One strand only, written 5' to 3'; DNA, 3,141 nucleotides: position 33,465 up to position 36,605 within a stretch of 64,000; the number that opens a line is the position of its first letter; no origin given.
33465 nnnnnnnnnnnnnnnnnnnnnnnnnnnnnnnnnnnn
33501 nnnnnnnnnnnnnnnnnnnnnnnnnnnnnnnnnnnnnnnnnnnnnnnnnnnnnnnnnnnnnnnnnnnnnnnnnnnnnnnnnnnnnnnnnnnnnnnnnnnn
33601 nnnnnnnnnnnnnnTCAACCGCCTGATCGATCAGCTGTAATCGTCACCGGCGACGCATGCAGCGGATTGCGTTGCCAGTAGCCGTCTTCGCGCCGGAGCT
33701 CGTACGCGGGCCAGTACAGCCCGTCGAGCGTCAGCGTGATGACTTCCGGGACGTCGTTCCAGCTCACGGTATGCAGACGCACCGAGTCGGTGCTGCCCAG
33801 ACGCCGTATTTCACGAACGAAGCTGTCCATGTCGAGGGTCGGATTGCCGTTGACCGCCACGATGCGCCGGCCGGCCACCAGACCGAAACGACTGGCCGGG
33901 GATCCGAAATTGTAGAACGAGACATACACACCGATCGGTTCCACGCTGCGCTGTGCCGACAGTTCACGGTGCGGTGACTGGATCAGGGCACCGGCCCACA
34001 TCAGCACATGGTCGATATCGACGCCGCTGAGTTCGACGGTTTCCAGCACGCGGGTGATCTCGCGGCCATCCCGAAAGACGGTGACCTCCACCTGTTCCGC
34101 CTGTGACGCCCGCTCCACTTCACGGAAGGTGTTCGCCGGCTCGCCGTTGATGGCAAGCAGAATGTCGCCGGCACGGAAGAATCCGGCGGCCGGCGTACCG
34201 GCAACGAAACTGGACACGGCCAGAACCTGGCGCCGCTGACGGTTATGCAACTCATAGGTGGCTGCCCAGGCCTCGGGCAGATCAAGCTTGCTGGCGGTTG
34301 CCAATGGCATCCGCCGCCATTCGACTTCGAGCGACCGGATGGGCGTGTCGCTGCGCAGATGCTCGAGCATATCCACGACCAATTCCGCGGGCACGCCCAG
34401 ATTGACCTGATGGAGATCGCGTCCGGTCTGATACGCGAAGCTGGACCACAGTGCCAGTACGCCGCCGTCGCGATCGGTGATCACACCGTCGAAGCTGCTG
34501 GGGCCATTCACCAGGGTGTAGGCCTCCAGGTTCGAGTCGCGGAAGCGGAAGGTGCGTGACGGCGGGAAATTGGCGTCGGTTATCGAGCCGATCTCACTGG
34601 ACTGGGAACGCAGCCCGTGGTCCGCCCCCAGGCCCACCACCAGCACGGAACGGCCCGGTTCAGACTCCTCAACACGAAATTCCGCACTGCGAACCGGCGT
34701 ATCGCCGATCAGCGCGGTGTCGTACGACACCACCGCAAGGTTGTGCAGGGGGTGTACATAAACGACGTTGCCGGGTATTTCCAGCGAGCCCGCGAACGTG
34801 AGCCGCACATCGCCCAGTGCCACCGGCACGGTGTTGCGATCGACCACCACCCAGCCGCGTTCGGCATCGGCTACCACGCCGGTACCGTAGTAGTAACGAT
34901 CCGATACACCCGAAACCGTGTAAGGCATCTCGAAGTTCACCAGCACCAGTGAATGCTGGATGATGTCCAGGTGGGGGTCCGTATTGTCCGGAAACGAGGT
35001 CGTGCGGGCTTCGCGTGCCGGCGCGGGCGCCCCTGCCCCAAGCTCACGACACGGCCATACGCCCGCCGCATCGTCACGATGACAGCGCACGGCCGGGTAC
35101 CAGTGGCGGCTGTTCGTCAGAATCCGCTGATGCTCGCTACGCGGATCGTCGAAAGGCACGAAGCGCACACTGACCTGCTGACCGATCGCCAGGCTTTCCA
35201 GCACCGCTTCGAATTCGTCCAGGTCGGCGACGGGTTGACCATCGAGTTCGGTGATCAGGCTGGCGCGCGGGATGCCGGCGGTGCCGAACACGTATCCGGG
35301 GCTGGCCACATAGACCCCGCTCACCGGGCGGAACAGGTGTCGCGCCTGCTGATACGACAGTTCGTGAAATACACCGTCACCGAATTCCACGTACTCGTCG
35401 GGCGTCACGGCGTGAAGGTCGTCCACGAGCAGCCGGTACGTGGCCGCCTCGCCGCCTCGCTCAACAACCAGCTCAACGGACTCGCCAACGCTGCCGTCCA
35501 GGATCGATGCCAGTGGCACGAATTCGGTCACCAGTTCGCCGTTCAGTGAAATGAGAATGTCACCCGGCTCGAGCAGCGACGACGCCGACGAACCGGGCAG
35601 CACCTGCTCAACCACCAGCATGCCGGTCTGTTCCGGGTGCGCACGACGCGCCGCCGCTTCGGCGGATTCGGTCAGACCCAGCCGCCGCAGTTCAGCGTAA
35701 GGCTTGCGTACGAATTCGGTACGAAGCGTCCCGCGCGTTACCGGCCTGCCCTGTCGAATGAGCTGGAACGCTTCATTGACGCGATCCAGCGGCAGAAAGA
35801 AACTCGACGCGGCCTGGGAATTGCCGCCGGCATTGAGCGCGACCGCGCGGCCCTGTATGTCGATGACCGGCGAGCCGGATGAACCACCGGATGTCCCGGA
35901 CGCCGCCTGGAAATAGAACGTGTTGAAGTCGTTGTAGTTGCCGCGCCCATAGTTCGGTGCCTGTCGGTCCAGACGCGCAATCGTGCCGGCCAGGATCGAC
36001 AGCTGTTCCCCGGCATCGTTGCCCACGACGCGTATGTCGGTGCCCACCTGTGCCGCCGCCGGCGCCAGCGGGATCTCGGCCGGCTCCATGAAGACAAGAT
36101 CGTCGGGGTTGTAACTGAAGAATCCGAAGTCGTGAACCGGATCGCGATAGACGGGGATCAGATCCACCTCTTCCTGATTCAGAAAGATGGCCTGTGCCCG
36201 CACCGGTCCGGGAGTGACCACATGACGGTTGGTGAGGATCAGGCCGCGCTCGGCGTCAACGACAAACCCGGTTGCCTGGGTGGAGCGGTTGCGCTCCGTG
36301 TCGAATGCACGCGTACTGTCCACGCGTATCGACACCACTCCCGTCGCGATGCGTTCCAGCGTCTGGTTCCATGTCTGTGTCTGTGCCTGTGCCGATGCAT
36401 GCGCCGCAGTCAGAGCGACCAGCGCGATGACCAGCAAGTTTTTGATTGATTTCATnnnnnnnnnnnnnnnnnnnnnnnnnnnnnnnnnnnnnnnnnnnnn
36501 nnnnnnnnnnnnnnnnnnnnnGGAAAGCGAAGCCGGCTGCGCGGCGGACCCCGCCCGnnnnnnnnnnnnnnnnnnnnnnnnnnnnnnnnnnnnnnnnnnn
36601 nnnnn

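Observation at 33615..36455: Secreted bacterial protease with the fungal Nma111 / plant DEG7 tandem-HtrA architecture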

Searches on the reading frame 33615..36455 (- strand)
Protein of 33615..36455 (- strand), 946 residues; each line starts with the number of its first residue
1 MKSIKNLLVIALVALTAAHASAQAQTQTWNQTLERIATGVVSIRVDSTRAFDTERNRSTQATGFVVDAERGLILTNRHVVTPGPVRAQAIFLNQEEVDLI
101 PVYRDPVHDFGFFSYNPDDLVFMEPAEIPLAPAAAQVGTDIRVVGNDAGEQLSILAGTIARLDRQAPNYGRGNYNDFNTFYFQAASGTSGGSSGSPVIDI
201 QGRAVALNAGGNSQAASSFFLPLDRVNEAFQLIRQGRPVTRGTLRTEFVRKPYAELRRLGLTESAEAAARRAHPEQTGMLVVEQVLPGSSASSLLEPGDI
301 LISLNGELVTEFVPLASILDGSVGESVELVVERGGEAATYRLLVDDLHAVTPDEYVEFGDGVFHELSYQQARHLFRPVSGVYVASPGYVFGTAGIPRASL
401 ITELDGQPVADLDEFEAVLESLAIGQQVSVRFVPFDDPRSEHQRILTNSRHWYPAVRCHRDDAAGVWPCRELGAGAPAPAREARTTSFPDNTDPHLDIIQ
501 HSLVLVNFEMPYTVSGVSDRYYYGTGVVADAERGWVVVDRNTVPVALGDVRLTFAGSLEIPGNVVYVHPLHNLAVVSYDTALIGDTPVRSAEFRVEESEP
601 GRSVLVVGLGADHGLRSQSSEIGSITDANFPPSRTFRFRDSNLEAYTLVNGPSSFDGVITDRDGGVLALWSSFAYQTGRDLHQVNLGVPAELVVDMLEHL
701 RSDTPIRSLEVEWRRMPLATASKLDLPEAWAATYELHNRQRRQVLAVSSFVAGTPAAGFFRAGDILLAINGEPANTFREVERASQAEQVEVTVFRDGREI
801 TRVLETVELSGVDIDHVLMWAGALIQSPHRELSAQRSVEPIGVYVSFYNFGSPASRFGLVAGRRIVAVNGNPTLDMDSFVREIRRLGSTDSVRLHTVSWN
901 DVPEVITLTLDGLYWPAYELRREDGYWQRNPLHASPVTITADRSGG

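Call 3: search_protein_families(library=pfam, proteins=[window:33615-36455:-], max_evalue=0.1)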
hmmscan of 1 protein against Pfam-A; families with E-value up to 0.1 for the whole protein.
window:33615-36455:- (946 aa): 12 families
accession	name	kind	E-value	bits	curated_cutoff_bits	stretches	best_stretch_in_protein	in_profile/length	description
PF17820.7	PDZ_6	-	1e-28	99.2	27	4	281-333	1-54/54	PDZ domain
PF13365.12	Trypsin_2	-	8.8e-27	95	27.6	1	61-207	1-144/144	Trypsin-like peptidase domain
PF12812.13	PDZ_1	-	6.8e-22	77.7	28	1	349-422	1-75/78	PDZ-like domain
PF13180.12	PDZ_2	-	6.3e-17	62.1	27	2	744-801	13-75/80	PDZ domain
PF00595.29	PDZ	-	1.3e-15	58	23.2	2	257-312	10-60/81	PDZ domain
PF14685.13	PDZ_Tricorn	-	3e-07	30.8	25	0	296-336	41-81/88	Tricorn protease PDZ domain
PF00089.32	Trypsin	-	4.4e-05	23.8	20.6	1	56-224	23-214/220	Trypsin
PF19805.5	DUF6288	-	0.00047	19.9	26.3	1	745-786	3-44/402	Family of unknown function (DUF6288)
PF10459.15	Peptidase_S46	-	0.0019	17.4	22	1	179-218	621-660/698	Peptidase S46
PF17815.7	PDZ_3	-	0.0085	16.3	22.8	0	733-807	48-123/145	PDZ domain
PF21558.3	Pept_S41_N_bact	-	0.049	14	27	0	855-875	16-36/87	Bacteroidetes, Peptidase, S41 family, N-terminal domain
PF04956.18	TrbC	-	0.073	13.7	27.9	0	4-40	12-48/98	TrbC/VIRB2 pilin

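Call 4: search_protein_families(library=ncbifam, proteins=[window:33615-36455:-], max_evalue=0.1)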
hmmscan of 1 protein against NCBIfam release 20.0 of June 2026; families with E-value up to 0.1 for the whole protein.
window:33615-36455:- (946 aa): 17 families
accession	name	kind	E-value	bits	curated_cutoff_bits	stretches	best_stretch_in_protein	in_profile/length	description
TIGR02037.1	degP_htrA_DO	subfamily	2.1e-29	102.7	416.2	2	52-428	53-419/434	Do family serine endopeptidase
NF041521.1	HhoA_HhoB_HtrA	equivalog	1.1e-21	77.5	450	1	51-341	49-328/335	HhoA/HhoB/HtrA family serine endopeptidase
NF047968.1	SerProtHtrA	equivalog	4.3e-17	62.5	470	1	38-339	67-352/357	serine protease HtrA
NF008189.1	PRK10942.1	equivalog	1.8e-16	59.7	720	2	59-421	113-456/477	serine endoprotease DegP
NF007526.1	PRK10139.1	equivalog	2.8e-15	56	756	2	57-345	89-360/456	serine endoprotease DegQ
NF050055.1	SerProtHtrAMycob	equivalog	3.8e-14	52.5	800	1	23-237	198-411/502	serine protease HtrA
NF040960.1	MamE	equivalog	2.9e-11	42.7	800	1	264-345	454-536/659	magnetosome formation protease MamE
NF008147.1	PRK10898.1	equivalog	2e-09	37.1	408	1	16-346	34-349/352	outer membrane-stress sensor serine endopeptidase DegS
TIGR02038.1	protease_degS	equivalog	3e-09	36.5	422.95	1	19-345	37-347/351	outer membrane-stress sensor serine endopeptidase DegS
NF041199.1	trx7_PDZ_seleno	equivalog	3.6e-08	32.7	300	0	281-342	206-270/390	Trx7/PDZ domain-containing (seleno)protein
NF040965.1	MamP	equivalog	8.7e-08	32.1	300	0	760-804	152-201/290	magnetosome magnetite formation protein MamP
TIGR00054.1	TIGR00054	equivalog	9.2e-07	28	147.55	1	279-343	203-268/421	RIP metalloprotease RseP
TIGR02860.1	spore_IV_B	equivalog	6.6e-06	25.3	305.25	0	760-807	131-181/402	SpoIVB peptidase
NF008046.0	PRK10779.1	equivalog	0.00046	19.4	477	0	281-345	225-290/450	sigma E protease regulator RseP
NF045589.1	Cterm_S41_CtpB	exception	0.00058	18.6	633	0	273-337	125-192/416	carboxyl-terminal processing protease CtpB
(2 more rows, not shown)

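Call 5: search_solved_structures(query=window:33615-36455:-, max_evalue=0.001, show_alignments=2)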
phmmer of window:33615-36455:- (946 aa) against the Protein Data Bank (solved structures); distinct sequences matched with E-value up to 0.001: 69 (the best 60 are shown).
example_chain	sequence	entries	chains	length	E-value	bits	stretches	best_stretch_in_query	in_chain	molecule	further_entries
22kg_A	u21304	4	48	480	3.7e-14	55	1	54-347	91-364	Probable periplasmic serine endoprotease DegP-like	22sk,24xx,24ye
7w24_A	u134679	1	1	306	4e-14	54.9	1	46-239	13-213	Probable serine protease HtrA1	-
7w25_A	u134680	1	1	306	4.1e-14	54.9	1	46-239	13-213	Probable serine protease HtrA1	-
7w4v_A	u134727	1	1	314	4.1e-14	54.8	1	46-239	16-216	Probable serine protease HtrA1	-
6ieo_A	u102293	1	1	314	4.4e-14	54.7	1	46-239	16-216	Probable serine protease HtrA (DEGP protein)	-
7w23_A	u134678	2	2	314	4.5e-14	54.7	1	46-239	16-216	Probable serine protease HtrA1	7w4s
7w21_A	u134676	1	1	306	5.5e-14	54.4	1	46-239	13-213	Probable serine protease HtrA1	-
7w4r_A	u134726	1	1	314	5.9e-14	54.3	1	46-239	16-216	Probable serine protease HtrA1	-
7vz0_A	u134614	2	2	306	8.6e-14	53.8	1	46-239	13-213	Probable serine protease HtrA1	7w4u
3mh5_A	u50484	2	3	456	9.3e-14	53.7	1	61-340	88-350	Protease do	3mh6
7w22_A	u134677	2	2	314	1.1e-13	53.5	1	46-236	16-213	Probable serine protease HtrA1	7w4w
7vyz_A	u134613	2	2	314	1.2e-13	53.3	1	46-239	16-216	Probable serine protease HtrA1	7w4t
5zvj_A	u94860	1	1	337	1.3e-13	53.2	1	44-239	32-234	Serine protease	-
6jjk_A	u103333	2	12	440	1.4e-13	53.1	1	61-341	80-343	Periplasmic serine endoprotease DegP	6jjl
2zle_A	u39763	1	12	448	1.7e-13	52.8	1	61-341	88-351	Protease do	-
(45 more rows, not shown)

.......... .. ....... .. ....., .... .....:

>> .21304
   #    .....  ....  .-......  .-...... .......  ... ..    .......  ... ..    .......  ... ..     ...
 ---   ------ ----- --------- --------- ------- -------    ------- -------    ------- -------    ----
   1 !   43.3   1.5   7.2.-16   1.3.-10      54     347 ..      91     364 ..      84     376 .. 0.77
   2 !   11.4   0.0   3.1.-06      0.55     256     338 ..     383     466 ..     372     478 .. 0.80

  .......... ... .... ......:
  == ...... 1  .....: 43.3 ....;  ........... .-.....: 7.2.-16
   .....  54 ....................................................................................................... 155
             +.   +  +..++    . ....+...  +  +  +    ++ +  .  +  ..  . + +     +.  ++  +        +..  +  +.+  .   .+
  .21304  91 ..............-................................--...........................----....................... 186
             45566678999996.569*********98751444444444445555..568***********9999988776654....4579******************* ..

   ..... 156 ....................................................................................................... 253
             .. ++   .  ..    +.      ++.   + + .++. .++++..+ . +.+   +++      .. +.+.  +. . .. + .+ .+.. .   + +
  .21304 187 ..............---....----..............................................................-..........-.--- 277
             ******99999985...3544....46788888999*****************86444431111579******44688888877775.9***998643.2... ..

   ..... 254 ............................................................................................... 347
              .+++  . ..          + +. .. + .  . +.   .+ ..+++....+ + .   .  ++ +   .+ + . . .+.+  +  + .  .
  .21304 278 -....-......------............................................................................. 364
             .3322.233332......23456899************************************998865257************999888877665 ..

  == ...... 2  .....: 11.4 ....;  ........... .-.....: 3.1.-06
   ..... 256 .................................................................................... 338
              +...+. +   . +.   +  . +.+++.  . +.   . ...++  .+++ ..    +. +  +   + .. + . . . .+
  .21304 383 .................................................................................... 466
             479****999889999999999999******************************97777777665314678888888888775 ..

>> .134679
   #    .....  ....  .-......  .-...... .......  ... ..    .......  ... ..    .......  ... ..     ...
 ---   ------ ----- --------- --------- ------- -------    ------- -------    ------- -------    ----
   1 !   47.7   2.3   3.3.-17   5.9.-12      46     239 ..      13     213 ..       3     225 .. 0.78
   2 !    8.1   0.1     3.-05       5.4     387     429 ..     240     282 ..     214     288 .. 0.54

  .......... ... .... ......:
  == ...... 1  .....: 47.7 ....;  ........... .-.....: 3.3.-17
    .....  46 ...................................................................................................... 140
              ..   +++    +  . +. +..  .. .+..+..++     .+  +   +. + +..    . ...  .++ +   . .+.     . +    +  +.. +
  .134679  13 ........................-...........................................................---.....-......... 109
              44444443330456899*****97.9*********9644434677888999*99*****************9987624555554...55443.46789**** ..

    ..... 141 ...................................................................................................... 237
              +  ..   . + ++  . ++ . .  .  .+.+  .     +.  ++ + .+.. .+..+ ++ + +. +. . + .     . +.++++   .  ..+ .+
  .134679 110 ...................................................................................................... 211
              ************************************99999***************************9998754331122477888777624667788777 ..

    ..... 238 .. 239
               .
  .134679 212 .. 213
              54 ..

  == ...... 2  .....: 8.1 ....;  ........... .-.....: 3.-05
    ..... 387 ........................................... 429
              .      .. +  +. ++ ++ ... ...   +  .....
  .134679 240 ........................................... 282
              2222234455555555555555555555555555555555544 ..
